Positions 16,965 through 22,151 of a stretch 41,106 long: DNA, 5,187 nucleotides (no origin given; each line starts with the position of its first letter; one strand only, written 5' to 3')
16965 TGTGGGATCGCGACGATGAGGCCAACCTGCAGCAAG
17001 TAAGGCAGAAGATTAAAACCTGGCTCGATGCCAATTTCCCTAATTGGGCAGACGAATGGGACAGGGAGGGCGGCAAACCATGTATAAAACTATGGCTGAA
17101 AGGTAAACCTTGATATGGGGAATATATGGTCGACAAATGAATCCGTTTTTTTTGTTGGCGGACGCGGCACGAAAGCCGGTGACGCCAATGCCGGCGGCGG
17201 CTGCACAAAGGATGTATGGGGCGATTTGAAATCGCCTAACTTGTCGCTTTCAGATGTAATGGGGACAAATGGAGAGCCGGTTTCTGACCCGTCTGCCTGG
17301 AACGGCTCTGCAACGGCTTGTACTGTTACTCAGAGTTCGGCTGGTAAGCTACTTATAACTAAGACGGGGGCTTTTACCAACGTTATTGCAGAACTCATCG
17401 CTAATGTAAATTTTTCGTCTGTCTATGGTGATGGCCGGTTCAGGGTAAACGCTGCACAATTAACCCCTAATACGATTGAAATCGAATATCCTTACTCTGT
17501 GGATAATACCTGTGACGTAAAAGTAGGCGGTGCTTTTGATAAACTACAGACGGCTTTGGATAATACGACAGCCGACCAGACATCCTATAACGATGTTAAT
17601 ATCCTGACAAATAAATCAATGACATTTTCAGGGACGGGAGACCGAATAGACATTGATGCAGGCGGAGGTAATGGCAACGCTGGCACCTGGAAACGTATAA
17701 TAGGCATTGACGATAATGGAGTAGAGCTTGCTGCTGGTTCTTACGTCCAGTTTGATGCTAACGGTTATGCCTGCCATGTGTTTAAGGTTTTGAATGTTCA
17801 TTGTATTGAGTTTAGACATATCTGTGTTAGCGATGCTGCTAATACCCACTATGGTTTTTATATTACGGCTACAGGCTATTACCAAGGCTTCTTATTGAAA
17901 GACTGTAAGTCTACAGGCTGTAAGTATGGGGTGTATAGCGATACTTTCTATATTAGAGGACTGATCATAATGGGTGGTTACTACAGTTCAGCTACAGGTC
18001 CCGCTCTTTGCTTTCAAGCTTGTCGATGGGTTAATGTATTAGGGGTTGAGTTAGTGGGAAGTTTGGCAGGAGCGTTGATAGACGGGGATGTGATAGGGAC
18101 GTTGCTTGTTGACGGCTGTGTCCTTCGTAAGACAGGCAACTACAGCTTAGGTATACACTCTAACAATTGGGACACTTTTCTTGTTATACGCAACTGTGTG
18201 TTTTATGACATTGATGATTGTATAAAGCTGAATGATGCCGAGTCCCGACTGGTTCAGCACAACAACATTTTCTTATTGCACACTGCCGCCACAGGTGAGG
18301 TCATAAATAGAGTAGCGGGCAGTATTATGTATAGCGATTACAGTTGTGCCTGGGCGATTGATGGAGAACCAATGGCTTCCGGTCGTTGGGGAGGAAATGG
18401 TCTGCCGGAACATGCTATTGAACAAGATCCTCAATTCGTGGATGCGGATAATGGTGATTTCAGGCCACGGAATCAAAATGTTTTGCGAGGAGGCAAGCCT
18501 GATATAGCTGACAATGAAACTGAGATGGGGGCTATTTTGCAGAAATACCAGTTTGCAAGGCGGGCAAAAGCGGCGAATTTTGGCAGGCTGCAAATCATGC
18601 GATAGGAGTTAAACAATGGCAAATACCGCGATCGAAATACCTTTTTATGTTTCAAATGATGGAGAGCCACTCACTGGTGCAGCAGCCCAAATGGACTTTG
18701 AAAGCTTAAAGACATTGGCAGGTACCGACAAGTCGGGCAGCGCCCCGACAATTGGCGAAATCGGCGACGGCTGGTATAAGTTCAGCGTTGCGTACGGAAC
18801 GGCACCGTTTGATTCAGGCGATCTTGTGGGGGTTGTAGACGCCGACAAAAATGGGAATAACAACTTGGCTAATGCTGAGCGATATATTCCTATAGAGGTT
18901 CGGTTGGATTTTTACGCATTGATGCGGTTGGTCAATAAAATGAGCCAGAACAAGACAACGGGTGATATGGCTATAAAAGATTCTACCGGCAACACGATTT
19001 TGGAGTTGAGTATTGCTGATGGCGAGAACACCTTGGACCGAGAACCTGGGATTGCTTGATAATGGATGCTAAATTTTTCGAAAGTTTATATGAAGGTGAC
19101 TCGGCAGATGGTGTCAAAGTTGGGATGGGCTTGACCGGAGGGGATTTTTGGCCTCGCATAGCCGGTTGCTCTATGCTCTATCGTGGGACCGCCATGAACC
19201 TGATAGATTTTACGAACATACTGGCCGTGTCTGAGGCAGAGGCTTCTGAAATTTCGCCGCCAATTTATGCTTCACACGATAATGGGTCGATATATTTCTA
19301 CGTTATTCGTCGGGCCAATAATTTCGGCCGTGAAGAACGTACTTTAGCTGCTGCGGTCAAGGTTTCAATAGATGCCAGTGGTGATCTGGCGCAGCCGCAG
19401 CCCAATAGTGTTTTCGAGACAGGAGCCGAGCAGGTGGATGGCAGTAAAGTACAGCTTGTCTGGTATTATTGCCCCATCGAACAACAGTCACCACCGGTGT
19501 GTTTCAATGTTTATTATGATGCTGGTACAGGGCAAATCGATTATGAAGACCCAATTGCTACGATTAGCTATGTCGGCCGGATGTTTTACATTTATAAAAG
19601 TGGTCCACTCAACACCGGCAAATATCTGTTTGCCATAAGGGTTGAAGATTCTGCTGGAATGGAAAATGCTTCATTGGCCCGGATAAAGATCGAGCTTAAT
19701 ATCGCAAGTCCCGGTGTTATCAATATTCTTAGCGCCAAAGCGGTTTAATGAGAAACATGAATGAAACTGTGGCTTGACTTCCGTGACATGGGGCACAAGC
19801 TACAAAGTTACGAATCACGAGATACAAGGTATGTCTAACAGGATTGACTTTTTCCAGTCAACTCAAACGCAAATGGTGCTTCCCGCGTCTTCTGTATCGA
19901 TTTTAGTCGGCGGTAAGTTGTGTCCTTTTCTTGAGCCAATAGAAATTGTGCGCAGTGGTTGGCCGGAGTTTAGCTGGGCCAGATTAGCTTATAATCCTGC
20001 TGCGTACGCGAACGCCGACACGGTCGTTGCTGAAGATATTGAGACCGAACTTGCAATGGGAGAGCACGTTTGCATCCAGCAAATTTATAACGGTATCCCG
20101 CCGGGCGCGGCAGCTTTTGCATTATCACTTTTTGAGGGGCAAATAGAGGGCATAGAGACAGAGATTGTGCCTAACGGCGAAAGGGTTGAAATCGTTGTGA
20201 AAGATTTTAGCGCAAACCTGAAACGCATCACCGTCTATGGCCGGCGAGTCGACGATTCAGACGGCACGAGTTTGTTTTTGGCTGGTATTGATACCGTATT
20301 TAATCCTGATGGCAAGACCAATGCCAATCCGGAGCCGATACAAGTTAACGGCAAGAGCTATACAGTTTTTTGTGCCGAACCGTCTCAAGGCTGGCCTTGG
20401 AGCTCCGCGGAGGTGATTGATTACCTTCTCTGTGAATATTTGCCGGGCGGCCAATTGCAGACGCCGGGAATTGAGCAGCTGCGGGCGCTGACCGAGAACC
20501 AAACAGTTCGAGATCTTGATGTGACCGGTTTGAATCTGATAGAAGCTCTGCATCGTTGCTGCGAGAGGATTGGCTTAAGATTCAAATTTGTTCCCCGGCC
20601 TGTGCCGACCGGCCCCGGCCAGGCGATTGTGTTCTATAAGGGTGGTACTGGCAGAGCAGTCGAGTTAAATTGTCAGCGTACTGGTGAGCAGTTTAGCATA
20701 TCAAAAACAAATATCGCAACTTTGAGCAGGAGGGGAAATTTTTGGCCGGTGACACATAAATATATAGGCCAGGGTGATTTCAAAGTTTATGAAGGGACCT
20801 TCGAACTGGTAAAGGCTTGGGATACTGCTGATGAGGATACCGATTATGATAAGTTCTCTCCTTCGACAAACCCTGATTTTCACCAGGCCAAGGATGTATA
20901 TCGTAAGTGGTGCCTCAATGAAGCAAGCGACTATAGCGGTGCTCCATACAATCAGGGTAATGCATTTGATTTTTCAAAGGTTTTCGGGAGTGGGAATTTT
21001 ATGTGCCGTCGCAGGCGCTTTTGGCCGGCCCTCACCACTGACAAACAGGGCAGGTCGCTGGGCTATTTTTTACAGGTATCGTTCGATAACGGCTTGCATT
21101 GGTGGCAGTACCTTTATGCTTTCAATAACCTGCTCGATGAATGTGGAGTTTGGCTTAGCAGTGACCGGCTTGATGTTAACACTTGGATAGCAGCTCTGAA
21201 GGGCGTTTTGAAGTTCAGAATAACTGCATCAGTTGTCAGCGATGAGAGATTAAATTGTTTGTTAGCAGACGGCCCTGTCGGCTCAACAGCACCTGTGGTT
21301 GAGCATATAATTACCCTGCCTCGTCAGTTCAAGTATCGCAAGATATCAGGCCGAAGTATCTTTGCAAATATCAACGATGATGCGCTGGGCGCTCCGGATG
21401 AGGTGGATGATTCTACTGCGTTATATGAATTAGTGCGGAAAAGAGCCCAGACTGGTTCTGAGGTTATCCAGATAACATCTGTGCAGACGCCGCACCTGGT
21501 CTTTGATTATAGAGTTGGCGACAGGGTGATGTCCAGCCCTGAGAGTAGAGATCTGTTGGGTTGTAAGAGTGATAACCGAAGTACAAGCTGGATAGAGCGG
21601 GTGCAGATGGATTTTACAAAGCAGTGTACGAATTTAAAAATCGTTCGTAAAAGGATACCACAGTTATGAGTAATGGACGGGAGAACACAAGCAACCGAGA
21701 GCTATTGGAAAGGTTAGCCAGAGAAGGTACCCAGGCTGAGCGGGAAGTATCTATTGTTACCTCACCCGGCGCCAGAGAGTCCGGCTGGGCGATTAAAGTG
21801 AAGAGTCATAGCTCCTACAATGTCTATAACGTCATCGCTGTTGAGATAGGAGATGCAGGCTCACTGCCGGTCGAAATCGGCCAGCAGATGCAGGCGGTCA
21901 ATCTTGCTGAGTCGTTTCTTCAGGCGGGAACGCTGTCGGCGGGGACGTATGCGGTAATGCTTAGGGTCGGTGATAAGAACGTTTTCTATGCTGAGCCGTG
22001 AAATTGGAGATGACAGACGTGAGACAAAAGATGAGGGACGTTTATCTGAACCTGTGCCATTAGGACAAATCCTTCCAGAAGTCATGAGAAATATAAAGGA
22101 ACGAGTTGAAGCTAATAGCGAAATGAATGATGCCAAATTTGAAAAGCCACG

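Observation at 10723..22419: Structural-module-only phage-like operon (portal to tail) lacking terminase, integrase, protease, replication and lysis enzymes, wedged between cellular genes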

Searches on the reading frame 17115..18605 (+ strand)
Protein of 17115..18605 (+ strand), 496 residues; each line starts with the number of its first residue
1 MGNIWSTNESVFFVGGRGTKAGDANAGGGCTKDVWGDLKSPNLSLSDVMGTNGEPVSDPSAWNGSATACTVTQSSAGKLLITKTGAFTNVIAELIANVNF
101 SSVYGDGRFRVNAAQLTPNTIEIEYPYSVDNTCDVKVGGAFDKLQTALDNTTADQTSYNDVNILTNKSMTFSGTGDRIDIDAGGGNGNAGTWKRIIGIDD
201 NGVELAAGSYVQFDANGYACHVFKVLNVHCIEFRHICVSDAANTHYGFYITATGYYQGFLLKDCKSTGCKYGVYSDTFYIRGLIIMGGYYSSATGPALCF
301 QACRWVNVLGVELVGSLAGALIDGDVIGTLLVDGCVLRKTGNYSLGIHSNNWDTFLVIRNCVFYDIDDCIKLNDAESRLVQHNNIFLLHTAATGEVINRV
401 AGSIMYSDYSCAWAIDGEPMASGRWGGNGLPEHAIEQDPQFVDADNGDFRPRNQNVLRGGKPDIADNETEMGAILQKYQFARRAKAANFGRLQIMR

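Call 4: search_protein_families(library=pfam, proteins=[window:17115-18605:+], max_evalue=0.1)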
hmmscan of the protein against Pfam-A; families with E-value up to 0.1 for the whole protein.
window:17115-18605:+ (496 aa): 2 families
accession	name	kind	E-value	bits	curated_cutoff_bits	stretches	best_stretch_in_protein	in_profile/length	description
PF17161.10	DUF5123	-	8.9e-06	27.3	35.1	1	357-458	2-105/113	Domain of unknown function (DUF5123)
PF24746.1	DUF7694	-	0.063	13.5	27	0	351-390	23-63/66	Domain of unknown function (DUF7694)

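Call 5: search_protein_families(library=phrogs, proteins=[window:17115-18605:+], max_evalue=0.1)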
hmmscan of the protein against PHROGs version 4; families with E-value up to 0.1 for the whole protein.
window:17115-18605:+ (496 aa): 0 families

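Call 105: search_solved_structures(query=window:17115-18605:+, max_evalue=1)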
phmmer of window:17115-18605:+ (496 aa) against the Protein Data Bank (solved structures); distinct sequences matched with E-value up to 1: 3.
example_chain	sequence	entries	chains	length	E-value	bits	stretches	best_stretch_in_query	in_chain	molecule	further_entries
8ubg_A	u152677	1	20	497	0.059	15.5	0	363-404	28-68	DpHF19,Green fluorescent protein (Fragment)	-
8ub3_A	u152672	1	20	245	0.13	14.3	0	357-405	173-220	DpHF7 filament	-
8uao_A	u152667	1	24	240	0.88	11.6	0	366-404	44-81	DpHF18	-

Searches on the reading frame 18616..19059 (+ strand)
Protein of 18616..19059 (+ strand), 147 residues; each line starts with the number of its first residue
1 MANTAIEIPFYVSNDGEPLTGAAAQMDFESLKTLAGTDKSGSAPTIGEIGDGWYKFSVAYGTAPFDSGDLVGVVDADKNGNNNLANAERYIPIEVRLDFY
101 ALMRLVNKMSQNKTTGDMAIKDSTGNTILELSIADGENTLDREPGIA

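Call 4: search_protein_families(library=pfam, proteins=[window:18616-19059:+], max_evalue=0.1)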
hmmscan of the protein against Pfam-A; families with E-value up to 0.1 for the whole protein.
window:18616-19059:+ (147 aa): 0 families

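Call 5: search_protein_families(library=phrogs, proteins=[window:18616-19059:+], max_evalue=0.1)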
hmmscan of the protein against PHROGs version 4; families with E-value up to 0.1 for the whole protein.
window:18616-19059:+ (147 aa): 1 family
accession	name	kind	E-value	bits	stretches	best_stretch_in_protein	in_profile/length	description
phrog_37335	-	unknown function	0.018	15.8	1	83-137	51-102/138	-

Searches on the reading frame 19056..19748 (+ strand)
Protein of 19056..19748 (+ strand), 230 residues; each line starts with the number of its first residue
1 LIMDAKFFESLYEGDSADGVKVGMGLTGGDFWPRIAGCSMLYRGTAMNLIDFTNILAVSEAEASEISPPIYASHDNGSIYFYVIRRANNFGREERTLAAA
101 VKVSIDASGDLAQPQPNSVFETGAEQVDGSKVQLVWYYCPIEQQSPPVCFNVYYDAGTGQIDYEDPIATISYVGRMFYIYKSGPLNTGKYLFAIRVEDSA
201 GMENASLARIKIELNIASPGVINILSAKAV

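Call 6: search_protein_families(library=pfam, proteins=[window:19056-19748:+], max_evalue=0.1)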
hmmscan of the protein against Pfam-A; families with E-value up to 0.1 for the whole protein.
window:19056-19748:+ (230 aa): 0 families

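Call 7: search_protein_families(library=phrogs, proteins=[window:19056-19748:+], max_evalue=0.1)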
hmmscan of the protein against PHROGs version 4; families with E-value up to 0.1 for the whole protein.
window:19056-19748:+ (230 aa): 0 families

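Call 99: predict_structure(protein=window:19062-19748:+)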
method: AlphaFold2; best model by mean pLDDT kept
length: 228 residues; sequences in the alignment: 1
mean_pLDDT: 37.2   pTM: 0.26
mean pLDDT of the five models: 37.2, 33.5, 30.3, 29.8, 29.4
residues with pLDDT >= 90: 0; 70-90: 0; 50-70: 1; < 50: 227
segments of 3 or more residues with pLDDT < 50: 1-178, 180-228
pLDDT, mean of each block of 10 residues (from residue 1): 30 36 30 32 33 33 37 40 36 38 39 37 38 37 35 38 38 43 43 43 39 41 41
secondary structure, 60 per line:
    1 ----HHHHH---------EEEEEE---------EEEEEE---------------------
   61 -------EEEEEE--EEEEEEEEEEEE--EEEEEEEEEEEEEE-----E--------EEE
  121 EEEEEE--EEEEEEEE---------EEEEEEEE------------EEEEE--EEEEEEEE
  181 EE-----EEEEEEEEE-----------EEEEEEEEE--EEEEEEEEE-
elements in order: H5-9 E19-24 E34-39 E68-73 E76-87 E90-103 E118-126 E129-136 E146-153 E166-170 E173-182 E188-196 E208-216 E219-227
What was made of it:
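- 19062..19748 (+): ORF11, conserved beta-rich tail protein directly upstream of the hub gene. It is fused to an N-terminal LamG-like domain in many genomes. The single-sequence AF2 model was unusable (pLDDT 37; call 99).
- Tried and rejected: Single-sequence AF2 of ORF11 was useless (pLDDT 37; call 99).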

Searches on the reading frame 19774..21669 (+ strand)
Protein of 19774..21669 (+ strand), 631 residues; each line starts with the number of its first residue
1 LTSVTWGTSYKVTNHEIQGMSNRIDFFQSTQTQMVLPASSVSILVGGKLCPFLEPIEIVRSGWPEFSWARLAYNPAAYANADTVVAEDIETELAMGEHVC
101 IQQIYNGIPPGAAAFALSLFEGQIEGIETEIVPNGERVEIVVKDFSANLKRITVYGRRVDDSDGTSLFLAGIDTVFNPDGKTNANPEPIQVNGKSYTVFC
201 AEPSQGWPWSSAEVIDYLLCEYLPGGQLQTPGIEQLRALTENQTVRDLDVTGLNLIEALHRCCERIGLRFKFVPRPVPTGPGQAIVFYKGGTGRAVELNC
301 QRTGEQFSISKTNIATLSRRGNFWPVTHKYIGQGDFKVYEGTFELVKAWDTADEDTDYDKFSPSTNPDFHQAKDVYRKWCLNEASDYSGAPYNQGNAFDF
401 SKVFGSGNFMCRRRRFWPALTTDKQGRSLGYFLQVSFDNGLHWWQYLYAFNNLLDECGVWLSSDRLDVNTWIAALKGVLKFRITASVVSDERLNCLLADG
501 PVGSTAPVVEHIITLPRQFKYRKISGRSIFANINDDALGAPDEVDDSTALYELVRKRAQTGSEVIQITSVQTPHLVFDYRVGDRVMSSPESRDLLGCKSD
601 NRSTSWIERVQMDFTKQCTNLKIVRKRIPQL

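Call 6: search_protein_families(library=pfam, proteins=[window:19774-21669:+], max_evalue=0.1)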
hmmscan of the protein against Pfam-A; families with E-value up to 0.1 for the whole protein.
window:19774-21669:+ (631 aa): 0 families

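Call 7: search_protein_families(library=phrogs, proteins=[window:19774-21669:+], max_evalue=0.1)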
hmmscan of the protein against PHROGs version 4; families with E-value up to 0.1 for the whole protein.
window:19774-21669:+ (631 aa): 0 families

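Call 41: search_solved_structures(query=A2, max_evalue=1)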
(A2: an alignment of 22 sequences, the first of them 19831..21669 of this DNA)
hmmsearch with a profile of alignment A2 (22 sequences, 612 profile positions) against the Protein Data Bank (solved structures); distinct sequences matched with E-value up to 1: 1.
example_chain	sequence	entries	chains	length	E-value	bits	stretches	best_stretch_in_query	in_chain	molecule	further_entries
8yg0_A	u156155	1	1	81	0.42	12.1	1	214-250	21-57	Acyl carrier protein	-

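Call 42: find_homologous_proteins(query=window:19831-21669:+)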
Query window:19831-21669:+ (612 aa): 1098 proteins with E <= 0.001 among 8000 candidates; the best 120 are listed.
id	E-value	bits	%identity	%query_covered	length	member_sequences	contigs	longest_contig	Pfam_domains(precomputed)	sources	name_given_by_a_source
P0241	0.0e+0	1300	90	100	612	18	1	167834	-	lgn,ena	-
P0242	0.0e+0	1256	86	100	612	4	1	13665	-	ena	-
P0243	0.0e+0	1239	86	100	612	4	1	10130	-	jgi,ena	-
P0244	0.0e+0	1236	85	100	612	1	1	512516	-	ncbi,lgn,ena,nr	ncbi:MAG: hypothetical protein FVQ85_00745 [Planctomycetes bacterium]|nr:hypothetical protein [Planc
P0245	0.0e+0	1232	85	100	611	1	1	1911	-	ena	-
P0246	0.0e+0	1225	84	100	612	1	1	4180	-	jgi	jgi:hypothetical protein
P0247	0.0e+0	1222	86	100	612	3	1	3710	-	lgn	-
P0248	0.0e+0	1221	84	100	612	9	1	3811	-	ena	-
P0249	0.0e+0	1212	84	100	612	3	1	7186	-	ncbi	-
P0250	0.0e+0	1212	83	100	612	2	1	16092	-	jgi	-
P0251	0.0e+0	1210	83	100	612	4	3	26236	-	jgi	-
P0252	0.0e+0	1208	85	100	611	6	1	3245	-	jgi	-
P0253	0.0e+0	1196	83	99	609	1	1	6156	-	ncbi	-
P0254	0.0e+0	1194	82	99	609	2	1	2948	-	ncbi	-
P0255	0.0e+0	1187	82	100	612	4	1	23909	-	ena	-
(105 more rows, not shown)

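Call 53: predict_structure(alignment_id=A3)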
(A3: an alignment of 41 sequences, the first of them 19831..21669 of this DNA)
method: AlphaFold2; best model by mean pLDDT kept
length: 612 residues; sequences in the alignment: 41
mean_pLDDT: 45.7   pTM: 0.36
mean pLDDT of the five models: 45.7, 43.2, 41.4, 39.5, 35.7
residues with pLDDT >= 90: 0; 70-90: 102; 50-70: 119; < 50: 391
segments of 3 or more residues with pLDDT < 50: 1-19, 43-46, 88-94, 136-187, 205-212, 257-262, 281-527, 543-550, 552-585, 607-612
pLDDT, mean of each block of 10 residues (from residue 1): 26 38 81 82 60 73 63 76 65 58 81 72 72 48 36 31 39 37 46 73 49 67 69 69 82 57 64 62 29 25 24 23 23 30 33 27 25 26 27 23 25 26 30 29 26 27 25 25 34 43 40 40 46 61 48 45 34 36 48 56 50 34
secondary structure, 60 per line:
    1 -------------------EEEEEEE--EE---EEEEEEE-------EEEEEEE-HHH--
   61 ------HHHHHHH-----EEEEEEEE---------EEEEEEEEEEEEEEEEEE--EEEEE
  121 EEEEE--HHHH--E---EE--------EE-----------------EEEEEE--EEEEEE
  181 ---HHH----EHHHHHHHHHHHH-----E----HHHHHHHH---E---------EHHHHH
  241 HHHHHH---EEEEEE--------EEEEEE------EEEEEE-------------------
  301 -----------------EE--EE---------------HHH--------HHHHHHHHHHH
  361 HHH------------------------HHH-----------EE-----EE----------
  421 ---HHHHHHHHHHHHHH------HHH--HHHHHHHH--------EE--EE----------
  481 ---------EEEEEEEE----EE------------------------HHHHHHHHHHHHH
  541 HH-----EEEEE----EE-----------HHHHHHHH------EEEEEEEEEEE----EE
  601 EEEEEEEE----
elements in order: E20-26 E34-40 E48-54 H67-73 E79-86 E96-113 E116-125 H128-131 E167-172 E175-180 H192-203 H214-221 H236-246 E250-255 E264-269 E276-281 H350-363 H424-437 H449-456 E490-497 H528-542 E548-552 H570-577 E584-594 E599-608
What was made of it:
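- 19831..21669 (+): ORF12, tail hub protein (gp27 / Mu gp44 / VgrG-like N-terminal domain). AF2 with a 41-sequence MSA: the N-terminal ~280 residues reach pLDDT about 60-80 (call 53).
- Tried and rejected: The ORF12 model is only usable in its N-terminal third (call 53).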

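Call 56: fold_search(model_id=the predicted structure, library=pdb)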
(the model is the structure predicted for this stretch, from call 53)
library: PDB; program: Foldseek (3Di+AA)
matches with E <= 10: 583; with E <= 0.001: 12
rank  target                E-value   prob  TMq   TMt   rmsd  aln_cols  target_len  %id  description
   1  9h4p_BD               3.3e-06  1.00  0.15  0.10  21.0       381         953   10  Tail of full Haloferax tailed virus 1 (released 2025-08-27)
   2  7aef_q                8.4e-06  1.00  0.16  0.16  14.2       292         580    8  Cryo-EM structure of an extracellular contractile injection system in marine bacterium Algoriphagus machipongonensis,  (released 2022-02-23)
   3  7b5h_AJ               1.2e-05  1.00  0.15  0.16  14.3       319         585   12  Cryo-EM structure of the contractile injection system base plate from Anabaena PCC7120 (released 2022-02-23)
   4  9euf_E                6.4e-05  1.00  0.15  0.14  15.5       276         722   12  Cryo-EM structure of Staphylococcus aureus bacteriophage phi812 baseplate in the pre-contraction state - complete (released 2025-04-09)
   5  9gtr_q                7.2e-05  1.00  0.15  0.15  11.4       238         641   15  Cryo-EM structure of a contractile injection system in Streptomyces coelicolor, the baseplate complex in extended stat (released 2025-06-18)
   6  9cuy_X                1.1e-04  0.99  0.12  0.21  16.2       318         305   12  Bacteriophage PhiTE extended baseplate (released 2025-04-16)
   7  9eug_E                1.2e-04  1.00  0.15  0.16  15.5       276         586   12  Cryo-EM structure of Staphylococcus aureus bacteriophage phi812 baseplate in the pre-contraction state - core, wedge m (released 2025-04-09)
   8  6j0m_A                2.3e-04  1.00  0.13  0.15   6.9       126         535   14  Cryo-EM Structure of an Extracellular Contractile Injection System, PVC baseplate in extended state (reconstructed wit (released 2019-04-10)
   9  9ndy_E                4.2e-04  0.99  0.13  0.24  17.6       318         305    9  Composite baseplate asymmetric unit of JohannRWettstein (Bas63) (released 2025-11-19)
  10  3d37_A                4.6e-04  1.00  0.13  0.22  11.9       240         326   10  The crystal structure of the tail protein from Neisseria meningitidis MC58 (released 2008-07-08)
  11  3cdd_D                9.0e-04  1.00  0.14  0.24  12.6       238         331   11  Crystal structure of prophage MuSo2, 43 kDa tail protein from Shewanella oneidensis (released 2008-03-11)
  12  1wru                  1.0e-03  1.00  0.13  0.22  12.8       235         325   11  Structure of central hub elucidated by X-ray analysis of gene product 44; baseplate component of bacteriophage Mu (released 2005-09-20)
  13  7zqp_b                1.2e-03  0.98  0.11  0.09  14.9       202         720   13  Tail tip of siphophage T5 : open cone after interaction with bacterial receptor FhuA (released 2023-02-08)
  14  3cdd_E                1.3e-03  1.00  0.13  0.23  12.9       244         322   11  Crystal structure of prophage MuSo2, 43 kDa tail protein from Shewanella oneidensis (released 2008-03-11)
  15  6rbk_C                1.4e-03  1.00  0.13  0.15   6.9       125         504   14  Cryo-EM structure of the anti-feeding prophage (AFP) baseplate in extended state, 3-fold symmetrised (released 2019-04-24)
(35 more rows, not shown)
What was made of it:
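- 19831..21669 (+): The 12 Foldseek PDB matches with E up to 1e-3 are all tail or baseplate entries, most of them hub proteins, 3e-6 to 1e-3 (call 56).
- ORF12 has a hub fold (calls 53, 56).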

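Call 93: search_dna_similar(query=window:19831-21669:+, collection=phages, mode=protein, max_evalue=0.01, max_rows=10)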
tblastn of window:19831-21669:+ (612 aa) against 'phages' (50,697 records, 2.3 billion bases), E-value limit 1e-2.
No match.
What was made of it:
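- Closest known: SU10 / DUF5309-capsid phages and Bacillus phage 268TH002. Different: The hub protein has no sequence match in 50,697 phage records (call 93).
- Tried and rejected: tblastn of ORF12 against 50,697 phage records: no match (call 93).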

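Call 109: find_related_loci(query=A2, collection=viral_contigs, flank=10000)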
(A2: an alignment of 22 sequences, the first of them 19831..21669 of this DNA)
Query A2 (612 aa) in viral_contigs; peptide patterns used: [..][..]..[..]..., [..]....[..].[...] (x = any residue, [..] = any of these).
63 stretches matched a pattern; 3 encode a relative of the query (tblastn E <= 1e-3); 3 distinct loci.
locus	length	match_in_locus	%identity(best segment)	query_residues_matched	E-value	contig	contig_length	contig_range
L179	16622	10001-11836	70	1-612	0e+0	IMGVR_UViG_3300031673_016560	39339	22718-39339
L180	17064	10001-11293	24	117-474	4e-19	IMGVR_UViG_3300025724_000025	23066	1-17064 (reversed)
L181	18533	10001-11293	24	117-474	4e-19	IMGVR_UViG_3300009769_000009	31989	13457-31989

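Call 111: search_solved_structures(query=L181:2159-3559:+, max_evalue=0.1)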
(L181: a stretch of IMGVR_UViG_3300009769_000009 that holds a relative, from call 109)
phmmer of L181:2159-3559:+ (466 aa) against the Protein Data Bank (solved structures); distinct sequences matched with E-value up to 0.1: 2.
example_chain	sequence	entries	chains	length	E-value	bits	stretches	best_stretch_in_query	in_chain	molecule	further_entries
6tb9_C5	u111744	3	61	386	0.0046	18.9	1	77-419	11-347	Major capsid protein Rcc01687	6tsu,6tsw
6tba_C5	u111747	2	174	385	0.0048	18.8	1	77-419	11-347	Phage major capsid protein, HK97 family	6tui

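Call 112: search_solved_structures(query=L181:54-1319:+, max_evalue=0.1)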
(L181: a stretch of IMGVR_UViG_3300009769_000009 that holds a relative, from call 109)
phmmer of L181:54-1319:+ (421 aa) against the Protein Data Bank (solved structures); distinct sequences matched with E-value up to 0.1: 0.

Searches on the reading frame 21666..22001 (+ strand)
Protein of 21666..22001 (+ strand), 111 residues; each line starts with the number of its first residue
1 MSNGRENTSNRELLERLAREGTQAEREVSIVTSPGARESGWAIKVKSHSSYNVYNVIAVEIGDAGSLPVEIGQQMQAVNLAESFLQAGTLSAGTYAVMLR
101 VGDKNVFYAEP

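Call 6: search_protein_families(library=pfam, proteins=[window:21666-22001:+], max_evalue=0.1)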
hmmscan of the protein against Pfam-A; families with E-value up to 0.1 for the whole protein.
window:21666-22001:+ (111 aa): 1 family
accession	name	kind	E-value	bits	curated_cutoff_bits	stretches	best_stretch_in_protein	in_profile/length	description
PF04015.17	DUF362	-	0.092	13.2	24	0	8-87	17-99/200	Domain of unknown function (DUF362)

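Call 7: search_protein_families(library=phrogs, proteins=[window:21666-22001:+], max_evalue=0.1)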
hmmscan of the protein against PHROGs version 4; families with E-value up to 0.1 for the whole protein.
window:21666-22001:+ (111 aa): 0 families
